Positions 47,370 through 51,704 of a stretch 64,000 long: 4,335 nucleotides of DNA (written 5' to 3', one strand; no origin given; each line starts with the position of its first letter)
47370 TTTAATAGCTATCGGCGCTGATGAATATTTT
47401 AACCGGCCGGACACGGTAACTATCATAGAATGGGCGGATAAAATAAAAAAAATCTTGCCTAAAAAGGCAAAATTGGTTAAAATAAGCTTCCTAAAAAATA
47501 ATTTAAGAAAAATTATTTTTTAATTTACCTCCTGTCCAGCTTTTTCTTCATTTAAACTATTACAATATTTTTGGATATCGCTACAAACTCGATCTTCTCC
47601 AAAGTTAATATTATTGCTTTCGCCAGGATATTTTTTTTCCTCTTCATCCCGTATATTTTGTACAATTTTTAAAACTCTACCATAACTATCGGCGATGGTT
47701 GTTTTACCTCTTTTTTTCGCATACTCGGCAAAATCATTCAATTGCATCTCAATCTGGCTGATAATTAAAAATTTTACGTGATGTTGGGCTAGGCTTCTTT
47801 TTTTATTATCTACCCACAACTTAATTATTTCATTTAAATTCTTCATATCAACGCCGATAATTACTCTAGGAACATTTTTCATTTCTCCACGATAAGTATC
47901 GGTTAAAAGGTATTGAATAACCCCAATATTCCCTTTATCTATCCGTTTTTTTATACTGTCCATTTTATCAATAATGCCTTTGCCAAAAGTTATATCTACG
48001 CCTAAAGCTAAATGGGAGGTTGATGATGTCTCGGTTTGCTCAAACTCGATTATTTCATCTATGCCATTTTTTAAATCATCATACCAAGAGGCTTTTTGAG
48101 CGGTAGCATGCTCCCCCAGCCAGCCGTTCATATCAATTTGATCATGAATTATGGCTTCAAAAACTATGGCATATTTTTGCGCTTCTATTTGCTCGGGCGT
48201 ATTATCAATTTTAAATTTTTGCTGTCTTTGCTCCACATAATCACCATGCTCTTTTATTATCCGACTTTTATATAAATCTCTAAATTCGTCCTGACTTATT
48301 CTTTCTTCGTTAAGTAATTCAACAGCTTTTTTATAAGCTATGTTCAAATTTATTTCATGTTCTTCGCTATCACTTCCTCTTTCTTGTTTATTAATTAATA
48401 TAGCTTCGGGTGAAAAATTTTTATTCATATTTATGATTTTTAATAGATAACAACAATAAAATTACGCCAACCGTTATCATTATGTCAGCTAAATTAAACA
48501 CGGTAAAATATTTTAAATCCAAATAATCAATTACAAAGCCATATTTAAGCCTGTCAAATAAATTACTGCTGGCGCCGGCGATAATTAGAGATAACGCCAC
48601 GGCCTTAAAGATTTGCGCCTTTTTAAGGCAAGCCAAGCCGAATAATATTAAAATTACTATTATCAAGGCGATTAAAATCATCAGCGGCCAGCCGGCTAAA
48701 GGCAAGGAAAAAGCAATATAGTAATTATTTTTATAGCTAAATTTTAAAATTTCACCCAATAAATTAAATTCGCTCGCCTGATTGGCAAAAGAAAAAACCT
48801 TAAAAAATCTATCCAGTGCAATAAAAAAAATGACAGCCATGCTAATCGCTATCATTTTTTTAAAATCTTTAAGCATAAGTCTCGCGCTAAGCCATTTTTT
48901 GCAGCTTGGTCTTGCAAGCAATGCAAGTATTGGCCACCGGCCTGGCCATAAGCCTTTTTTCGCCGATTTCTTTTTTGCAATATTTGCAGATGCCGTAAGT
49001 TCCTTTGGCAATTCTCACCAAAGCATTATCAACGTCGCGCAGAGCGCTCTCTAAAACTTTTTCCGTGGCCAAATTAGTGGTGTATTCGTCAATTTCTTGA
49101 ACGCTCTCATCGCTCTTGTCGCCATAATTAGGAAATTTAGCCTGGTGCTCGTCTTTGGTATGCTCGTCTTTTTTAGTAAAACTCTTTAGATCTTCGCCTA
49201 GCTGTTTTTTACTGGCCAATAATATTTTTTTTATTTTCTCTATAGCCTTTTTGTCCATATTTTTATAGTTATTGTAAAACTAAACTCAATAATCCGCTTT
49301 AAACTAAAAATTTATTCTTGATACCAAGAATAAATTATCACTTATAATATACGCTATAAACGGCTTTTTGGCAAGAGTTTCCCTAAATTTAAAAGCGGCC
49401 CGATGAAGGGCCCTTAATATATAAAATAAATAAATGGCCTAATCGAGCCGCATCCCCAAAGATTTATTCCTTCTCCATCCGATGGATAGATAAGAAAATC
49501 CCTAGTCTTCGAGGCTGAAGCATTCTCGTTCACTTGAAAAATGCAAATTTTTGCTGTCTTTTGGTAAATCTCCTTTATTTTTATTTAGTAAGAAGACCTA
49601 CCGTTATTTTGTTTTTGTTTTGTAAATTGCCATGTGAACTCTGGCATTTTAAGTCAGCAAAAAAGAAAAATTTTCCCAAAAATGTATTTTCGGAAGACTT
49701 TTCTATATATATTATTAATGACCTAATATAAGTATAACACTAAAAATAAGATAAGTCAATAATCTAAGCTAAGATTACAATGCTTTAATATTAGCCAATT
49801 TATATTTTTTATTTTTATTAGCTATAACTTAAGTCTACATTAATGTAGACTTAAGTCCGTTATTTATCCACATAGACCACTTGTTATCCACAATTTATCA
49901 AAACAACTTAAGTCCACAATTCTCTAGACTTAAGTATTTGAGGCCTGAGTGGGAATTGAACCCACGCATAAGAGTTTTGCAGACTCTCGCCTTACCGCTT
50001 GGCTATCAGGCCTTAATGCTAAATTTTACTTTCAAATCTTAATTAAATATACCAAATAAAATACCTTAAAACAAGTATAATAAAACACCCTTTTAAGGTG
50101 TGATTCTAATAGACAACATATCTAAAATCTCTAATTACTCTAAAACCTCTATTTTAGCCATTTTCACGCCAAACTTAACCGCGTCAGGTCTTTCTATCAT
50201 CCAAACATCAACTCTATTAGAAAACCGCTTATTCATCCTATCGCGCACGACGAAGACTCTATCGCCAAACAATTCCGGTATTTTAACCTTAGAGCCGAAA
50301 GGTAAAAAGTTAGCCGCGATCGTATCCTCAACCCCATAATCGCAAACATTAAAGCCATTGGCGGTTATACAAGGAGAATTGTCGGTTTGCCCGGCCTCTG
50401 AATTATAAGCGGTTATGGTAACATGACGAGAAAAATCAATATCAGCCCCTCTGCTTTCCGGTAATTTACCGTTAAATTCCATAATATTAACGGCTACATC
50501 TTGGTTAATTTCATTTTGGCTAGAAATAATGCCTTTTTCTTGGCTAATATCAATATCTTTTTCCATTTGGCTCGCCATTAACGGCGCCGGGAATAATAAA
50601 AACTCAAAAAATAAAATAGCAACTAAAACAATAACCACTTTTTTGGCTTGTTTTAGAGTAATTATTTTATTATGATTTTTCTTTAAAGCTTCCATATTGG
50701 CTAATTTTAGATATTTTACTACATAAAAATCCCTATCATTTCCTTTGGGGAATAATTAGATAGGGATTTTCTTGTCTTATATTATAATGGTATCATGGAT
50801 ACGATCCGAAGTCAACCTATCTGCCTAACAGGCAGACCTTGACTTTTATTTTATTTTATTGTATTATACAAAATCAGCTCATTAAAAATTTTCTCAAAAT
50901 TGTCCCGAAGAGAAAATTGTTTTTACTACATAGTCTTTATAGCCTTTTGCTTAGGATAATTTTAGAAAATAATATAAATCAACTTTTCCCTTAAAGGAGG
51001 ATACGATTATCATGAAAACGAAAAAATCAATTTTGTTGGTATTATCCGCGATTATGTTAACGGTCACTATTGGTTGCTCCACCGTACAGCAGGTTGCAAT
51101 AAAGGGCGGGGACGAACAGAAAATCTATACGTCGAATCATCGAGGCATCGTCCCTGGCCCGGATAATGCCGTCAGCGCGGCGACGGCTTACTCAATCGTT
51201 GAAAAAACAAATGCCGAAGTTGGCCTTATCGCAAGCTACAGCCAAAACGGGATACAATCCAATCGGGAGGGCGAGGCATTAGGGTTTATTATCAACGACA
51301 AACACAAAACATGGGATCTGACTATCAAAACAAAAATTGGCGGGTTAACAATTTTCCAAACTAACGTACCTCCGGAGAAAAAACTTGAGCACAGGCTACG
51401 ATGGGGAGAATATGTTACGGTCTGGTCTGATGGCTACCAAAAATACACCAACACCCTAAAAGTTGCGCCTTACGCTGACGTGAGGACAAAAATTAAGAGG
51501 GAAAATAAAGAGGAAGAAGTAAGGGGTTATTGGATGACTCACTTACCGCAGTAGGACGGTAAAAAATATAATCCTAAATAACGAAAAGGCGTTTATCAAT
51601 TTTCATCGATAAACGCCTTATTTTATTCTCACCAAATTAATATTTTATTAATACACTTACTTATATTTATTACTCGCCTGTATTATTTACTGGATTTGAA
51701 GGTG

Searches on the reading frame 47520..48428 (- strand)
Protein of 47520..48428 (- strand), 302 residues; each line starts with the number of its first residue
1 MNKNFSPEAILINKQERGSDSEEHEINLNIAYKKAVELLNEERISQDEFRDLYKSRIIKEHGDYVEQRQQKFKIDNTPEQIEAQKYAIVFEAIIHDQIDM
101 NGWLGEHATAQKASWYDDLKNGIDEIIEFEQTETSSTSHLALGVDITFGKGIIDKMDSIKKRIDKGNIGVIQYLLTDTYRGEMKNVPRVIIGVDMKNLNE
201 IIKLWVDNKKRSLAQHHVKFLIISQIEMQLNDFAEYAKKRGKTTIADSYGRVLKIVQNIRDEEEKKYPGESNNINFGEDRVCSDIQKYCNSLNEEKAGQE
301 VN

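Call 6: search_protein_families(library=pfam, proteins=[window:47520-48428:-], max_evalue=0.001)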
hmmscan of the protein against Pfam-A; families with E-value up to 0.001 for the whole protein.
window:47520-48428:- (302 aa): 0 families

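Call 50: search_protein_families(library=pfam, proteins=[window:47520-48428:-], max_evalue=1)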
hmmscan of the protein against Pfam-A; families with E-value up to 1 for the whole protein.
window:47520-48428:- (302 aa): 0 families

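Call 79: search_protein_families(library=ncbifam, proteins=[window:47520-48428:-], max_evalue=0.1)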
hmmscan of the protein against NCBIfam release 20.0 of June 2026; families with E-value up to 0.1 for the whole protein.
window:47520-48428:- (302 aa): 1 family
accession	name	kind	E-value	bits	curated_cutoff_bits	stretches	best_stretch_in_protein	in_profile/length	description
TIGR01615.1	A_thal_3542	domain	0.027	14.3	80.05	1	176-219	67-109/131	uncharacterized plant-specific domain TIGR01615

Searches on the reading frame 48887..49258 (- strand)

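Call 7: search_protein_families(library=pfam, proteins=[window:48887-49258:-], max_evalue=0.001)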
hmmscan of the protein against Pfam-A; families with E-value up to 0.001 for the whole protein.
window:48887-49258:- (123 aa): 1 family
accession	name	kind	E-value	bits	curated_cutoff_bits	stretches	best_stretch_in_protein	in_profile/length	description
PF01258.23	zf-dskA_traR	-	6.4e-10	39.3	24.9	1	86-120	1-35/36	Prokaryotic dksA/traR C4-type zinc finger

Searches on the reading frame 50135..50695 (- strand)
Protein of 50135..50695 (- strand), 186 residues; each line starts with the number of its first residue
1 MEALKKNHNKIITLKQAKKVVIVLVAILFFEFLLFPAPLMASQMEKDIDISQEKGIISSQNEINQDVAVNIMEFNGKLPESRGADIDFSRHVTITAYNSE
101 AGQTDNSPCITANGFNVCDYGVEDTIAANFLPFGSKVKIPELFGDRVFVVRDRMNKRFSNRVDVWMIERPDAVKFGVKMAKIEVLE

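Call 7: search_protein_families(library=pfam, proteins=[window:50135-50695:-], max_evalue=0.001)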
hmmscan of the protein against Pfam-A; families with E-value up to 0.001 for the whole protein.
window:50135-50695:- (186 aa): 0 families

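Call 50: search_protein_families(library=pfam, proteins=[window:50135-50695:-], max_evalue=1)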
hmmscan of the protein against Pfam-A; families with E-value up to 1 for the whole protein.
window:50135-50695:- (186 aa): 1 family
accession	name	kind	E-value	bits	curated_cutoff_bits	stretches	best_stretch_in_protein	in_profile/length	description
PF10912.14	Glam1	-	0.13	12.8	22.3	1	9-46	51-91/146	Glia associated membrane protein glam-1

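Call 78: search_solved_structures(query=window:50135-50695:-, max_evalue=10, show_alignments=2)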
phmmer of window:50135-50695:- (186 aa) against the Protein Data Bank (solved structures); distinct sequences matched with E-value up to 10: 1.
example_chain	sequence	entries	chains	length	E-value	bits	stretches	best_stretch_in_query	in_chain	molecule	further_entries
7p4l_A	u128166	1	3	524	2.6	11.1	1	29-106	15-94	Fusexin1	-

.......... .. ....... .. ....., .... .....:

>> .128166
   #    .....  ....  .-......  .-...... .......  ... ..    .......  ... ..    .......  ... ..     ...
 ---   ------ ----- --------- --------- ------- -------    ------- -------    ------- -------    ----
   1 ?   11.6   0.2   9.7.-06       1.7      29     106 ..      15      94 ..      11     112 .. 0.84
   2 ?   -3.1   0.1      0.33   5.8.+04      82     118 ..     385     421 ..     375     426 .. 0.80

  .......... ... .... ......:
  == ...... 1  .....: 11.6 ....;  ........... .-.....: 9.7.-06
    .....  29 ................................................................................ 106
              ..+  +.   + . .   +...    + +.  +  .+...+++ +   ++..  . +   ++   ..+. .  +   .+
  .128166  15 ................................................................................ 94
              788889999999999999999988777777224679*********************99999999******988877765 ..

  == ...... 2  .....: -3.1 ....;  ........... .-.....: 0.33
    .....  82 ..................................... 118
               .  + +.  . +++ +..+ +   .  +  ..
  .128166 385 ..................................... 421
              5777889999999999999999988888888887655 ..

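Call 79: search_protein_families(library=ncbifam, proteins=[window:50135-50695:-], max_evalue=0.1)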
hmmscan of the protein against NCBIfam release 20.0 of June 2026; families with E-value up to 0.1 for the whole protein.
window:50135-50695:- (186 aa): 1 family
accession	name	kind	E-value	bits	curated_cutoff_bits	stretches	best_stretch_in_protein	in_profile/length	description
NF040670.1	wall_bind_EntA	exception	0.0028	17.2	560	1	91-185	197-290/291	cell wall-binding protein EntA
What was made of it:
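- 50135..50695 (-): Conserved neighbour: 3D-domain (MltA-like) putative cell-wall hydrolase; membership in the system is inferred only. Weak match to the EntA C-terminus (call 79).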

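Call 80: find_homologous_proteins(query=window:50135-50695:-, max_evalue=0.001)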
Query window:50135-50695:- (186 aa): 1697 proteins with E <= 0.001 among 1743 candidates; the best 120 are listed.
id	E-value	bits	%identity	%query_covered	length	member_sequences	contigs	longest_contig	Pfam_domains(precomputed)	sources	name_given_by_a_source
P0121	9.4e-117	405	100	100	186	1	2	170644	-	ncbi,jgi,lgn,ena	ncbi:MAG: hypothetical protein WCV70_01320 [Patescibacteria group bacterium]|jgi:3D (Asp-Asp-Asp) do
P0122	1.8e-103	362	89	100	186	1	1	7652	-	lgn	-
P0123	2.4e-103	361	88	100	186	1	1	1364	-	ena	-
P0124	2.2e-102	358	87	100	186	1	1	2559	-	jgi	-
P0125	2.3e-102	358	86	100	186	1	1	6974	-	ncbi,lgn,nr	ncbi:MAG: hypothetical protein Q8O59_04870 [bacterium]|nr:hypothetical protein [bacterium]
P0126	4.3e-102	357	87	100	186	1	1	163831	-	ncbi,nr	ncbi:MAG: hypothetical protein PHF50_00290 [Patescibacteria group bacterium]|nr:hypothetical protein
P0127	1.6e-101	355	87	100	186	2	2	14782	-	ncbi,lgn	ncbi:MAG: hypothetical protein ABIB72_00490 [Candidatus Falkowbacteria bacterium]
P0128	3.0e-101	354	86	100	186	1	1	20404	-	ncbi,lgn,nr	ncbi:3D domain-containing protein [Candidatus Falkowbacteria bacterium]|nr:3D domain-containing prot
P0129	3.5e-100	351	84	100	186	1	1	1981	-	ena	-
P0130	8.9e-100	350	85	100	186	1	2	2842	-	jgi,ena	jgi:3D (Asp-Asp-Asp) domain-containing protein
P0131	2.9e-99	348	85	100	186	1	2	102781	-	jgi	-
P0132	3.8e-99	348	84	100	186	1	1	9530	-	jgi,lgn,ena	-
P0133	4.0e-99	347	85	100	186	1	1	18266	-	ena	-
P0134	1.0e-98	346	84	100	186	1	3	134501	-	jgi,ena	-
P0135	1.2e-98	346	84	100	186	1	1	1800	-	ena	-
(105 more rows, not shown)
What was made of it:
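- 50135..50695 (-): NCBI and JGI name its homologues '3D domain-containing protein' (call 80).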

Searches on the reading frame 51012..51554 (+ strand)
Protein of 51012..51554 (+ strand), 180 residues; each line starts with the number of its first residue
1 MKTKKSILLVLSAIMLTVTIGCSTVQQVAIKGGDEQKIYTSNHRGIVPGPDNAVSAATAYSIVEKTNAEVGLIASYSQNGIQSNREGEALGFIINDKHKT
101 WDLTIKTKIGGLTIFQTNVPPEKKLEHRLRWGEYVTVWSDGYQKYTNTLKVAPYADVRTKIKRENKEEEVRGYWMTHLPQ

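Call 7: search_protein_families(library=pfam, proteins=[window:51012-51554:+], max_evalue=0.001)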
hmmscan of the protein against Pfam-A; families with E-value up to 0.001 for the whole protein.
window:51012-51554:+ (180 aa): 0 families

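Call 50: search_protein_families(library=pfam, proteins=[window:51012-51554:+], max_evalue=1)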
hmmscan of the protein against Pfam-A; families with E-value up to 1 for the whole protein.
window:51012-51554:+ (180 aa): 0 families

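Call 79: search_protein_families(library=ncbifam, proteins=[window:51012-51554:+], max_evalue=0.1)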
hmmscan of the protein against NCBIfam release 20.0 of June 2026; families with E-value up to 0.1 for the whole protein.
window:51012-51554:+ (180 aa): 1 family
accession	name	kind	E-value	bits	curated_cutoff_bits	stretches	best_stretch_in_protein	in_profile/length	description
NF033216.1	lipo_YgdI_YgdR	subfamily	0.042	13.8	42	1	4-35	1-32/71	YgdI/YgdR family lipoprotein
